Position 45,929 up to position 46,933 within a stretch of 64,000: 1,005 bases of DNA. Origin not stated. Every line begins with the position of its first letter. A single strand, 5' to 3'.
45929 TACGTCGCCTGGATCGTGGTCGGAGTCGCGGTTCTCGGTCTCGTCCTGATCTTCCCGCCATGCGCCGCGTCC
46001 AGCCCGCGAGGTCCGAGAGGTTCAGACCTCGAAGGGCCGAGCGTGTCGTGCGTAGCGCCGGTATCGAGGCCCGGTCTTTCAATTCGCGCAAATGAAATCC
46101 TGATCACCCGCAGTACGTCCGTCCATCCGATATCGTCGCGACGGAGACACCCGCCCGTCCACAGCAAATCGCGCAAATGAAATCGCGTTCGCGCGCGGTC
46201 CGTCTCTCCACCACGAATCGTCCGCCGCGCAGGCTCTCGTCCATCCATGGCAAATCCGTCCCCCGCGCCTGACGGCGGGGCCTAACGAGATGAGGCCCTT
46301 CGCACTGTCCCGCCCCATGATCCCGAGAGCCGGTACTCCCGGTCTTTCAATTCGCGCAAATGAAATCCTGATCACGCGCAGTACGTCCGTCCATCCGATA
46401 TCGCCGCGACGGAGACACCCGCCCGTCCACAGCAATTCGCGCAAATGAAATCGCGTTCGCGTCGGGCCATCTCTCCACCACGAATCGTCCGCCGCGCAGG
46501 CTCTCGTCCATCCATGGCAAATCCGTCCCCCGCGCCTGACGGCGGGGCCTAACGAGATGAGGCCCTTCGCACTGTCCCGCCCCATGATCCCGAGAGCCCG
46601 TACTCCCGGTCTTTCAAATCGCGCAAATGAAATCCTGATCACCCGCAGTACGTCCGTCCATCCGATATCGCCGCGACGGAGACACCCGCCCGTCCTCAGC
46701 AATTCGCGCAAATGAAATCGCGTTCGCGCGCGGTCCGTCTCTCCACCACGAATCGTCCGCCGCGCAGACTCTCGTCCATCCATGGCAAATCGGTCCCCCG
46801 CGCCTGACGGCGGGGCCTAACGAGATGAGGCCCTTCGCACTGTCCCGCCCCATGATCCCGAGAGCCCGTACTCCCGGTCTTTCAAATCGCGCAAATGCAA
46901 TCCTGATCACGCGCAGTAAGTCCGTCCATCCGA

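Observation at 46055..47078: Four near-identical 267-bp tandem repeats with paired AT-rich 16-mers directly after mrpD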

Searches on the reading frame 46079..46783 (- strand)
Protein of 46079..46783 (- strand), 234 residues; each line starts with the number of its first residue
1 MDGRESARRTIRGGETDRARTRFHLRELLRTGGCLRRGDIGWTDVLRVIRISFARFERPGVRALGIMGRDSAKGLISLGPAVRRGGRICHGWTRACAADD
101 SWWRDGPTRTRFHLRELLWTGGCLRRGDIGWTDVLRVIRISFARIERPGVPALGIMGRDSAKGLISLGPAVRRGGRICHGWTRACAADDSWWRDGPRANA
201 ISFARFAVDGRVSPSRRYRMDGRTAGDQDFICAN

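Call 10: search_protein_families(library=pfam, proteins=[window:46079-46783:-], max_evalue=0.01)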
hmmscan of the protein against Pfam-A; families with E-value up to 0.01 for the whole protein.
window:46079-46783:- (234 aa): 0 families

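Call 46: find_homologous_proteins(query=window:46079-46783:-, max_evalue=0.001)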
Query window:46079-46783:- (234 aa): 5 proteins with E <= 0.001 among 7485 candidates.
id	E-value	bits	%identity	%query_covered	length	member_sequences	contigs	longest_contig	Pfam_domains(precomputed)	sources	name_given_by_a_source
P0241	1.5e-152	524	100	100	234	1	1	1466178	-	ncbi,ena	-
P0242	1.4e-12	65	45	37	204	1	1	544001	-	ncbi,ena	-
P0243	1.8e-6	45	45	25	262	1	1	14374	-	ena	-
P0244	2.3e-6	45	64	12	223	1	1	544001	-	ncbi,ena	-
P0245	5.2e-5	41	58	14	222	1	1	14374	-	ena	-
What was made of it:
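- A protein search with the spurious ORF found P0242-P0245 (call 46).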

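Call 47: find_encoding_contigs(protein=P0242, flank=6000, max_places=3)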
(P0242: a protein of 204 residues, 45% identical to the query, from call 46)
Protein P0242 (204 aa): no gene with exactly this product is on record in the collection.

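Call 48: find_encoding_contigs(protein=P0243, flank=6000, max_places=3)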
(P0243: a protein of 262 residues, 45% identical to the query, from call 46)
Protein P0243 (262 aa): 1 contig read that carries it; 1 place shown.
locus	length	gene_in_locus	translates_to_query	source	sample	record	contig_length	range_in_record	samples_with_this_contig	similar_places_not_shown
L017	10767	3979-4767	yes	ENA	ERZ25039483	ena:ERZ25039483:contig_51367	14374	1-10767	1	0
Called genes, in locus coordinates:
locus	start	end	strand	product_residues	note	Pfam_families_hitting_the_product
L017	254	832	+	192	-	-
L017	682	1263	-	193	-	PF02357:NusG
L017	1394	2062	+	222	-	-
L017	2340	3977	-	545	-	-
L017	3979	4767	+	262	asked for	-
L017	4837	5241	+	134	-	PF05635:23S_rRNA_IVP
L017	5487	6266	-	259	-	-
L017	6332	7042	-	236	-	PF19567:CpsB_CapC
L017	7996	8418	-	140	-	PF05635:23S_rRNA_IVP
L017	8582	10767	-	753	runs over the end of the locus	PF02706:Wzz, PF13807:GNVR (weak), PF01656:CbiA (weak), PF10609:ParA, PF13614:AAA_31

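Call 55: find_encoding_contigs(protein=P0244, flank=10000, max_places=3)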
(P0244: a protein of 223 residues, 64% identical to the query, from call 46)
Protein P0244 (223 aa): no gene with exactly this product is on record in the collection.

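Call 57: list_cluster_members(proteins=[P0241, P0242, P0244, P0243, P0245, P0001])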
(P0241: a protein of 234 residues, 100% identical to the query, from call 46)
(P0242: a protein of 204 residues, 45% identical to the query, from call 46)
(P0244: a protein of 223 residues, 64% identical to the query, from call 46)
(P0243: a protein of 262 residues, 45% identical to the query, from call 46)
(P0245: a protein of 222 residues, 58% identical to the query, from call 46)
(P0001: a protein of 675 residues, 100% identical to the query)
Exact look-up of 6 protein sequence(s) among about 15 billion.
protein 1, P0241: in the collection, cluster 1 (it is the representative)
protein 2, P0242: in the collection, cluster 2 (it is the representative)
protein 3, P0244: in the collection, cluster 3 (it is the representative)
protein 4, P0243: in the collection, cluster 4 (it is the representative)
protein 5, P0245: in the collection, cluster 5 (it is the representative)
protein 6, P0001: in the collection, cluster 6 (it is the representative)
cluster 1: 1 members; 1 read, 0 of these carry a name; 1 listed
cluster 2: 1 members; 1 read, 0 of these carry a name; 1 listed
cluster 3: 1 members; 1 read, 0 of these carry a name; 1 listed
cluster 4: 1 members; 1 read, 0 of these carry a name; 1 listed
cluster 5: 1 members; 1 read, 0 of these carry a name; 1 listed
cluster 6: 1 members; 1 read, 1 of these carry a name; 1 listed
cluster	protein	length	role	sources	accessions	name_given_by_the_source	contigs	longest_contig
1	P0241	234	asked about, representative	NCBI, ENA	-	-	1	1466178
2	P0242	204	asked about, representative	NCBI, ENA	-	-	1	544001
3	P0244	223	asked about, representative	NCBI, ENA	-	-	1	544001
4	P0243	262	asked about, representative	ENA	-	-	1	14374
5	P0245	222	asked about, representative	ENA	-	-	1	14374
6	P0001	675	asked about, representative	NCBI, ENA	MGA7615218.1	MAG: complex I subunit 5 family protein [Thermoanaerobaculia bacterium]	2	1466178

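Call 75: search_protein_representatives(protein=P0242)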
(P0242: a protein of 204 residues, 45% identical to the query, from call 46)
Query: 204 residues. Proteins with E-value up to 0.001 (for the whole library): 10; up to 1e-10: 8; up to 1e-30: 3. The best 10 are listed.
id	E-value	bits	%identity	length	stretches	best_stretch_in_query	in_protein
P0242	3.6e-130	448.2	100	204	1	1-204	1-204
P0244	5.1e-43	163.6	77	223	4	1-62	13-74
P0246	8.1e-40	153.1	61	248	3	16-85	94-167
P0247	6.9e-29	117.4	59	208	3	10-71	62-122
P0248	3.9e-17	79.0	60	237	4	10-62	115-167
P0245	3.8e-14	69.3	64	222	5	76-135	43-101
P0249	8.2e-14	68.2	52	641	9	21-60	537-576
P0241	4.2e-13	65.9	51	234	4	58-134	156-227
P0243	2.2e-10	57.0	55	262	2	113-196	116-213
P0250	6.5e-08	48.9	48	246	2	20-59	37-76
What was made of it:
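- An exhaustive HMMER scan of 1.84 billion representatives found only 10 such ORFs (call 75). Hits are confined to the same repeat family (call 75).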

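Call 77: find_encoding_contigs(protein=P0249, flank=8000, max_places=3)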
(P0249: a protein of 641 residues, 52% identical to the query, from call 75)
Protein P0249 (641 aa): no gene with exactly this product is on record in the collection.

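Call 78: find_encoding_contigs(protein=P0246, flank=8000, max_places=3)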
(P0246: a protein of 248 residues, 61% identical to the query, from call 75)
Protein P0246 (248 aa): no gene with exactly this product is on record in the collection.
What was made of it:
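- The DNA of the other large contigs could not be retrieved (calls 47, 55, 77, 78).
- Tried and rejected: Their DNA could not be retrieved (calls 47, 55, 77, 78).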

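Call 79: list_cluster_members(proteins=[P0246, P0247, P0248, P0249, P0250])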
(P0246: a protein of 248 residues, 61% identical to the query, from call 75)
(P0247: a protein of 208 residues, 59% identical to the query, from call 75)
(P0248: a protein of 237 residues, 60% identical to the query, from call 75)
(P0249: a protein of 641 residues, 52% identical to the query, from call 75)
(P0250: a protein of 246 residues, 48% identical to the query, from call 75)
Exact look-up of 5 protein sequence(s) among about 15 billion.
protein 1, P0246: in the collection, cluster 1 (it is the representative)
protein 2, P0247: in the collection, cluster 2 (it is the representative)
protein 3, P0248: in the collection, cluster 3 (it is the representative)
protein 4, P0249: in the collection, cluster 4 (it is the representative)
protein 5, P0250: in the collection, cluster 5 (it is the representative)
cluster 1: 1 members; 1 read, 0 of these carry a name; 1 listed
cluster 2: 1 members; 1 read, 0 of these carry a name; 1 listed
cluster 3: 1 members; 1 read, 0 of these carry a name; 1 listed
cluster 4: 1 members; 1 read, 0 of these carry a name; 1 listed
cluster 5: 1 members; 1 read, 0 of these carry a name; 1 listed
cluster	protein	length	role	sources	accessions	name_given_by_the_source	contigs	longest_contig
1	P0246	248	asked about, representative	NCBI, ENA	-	-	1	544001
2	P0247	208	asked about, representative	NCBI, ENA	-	-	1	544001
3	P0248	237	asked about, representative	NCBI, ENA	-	-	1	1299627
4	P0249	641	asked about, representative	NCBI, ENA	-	-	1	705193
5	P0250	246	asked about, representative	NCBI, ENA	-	-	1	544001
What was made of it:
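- They lie on contigs of 1.47, 1.30, 0.71 and 0.54 Mb, plus one 14-kb ENA contig (calls 57, 79).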
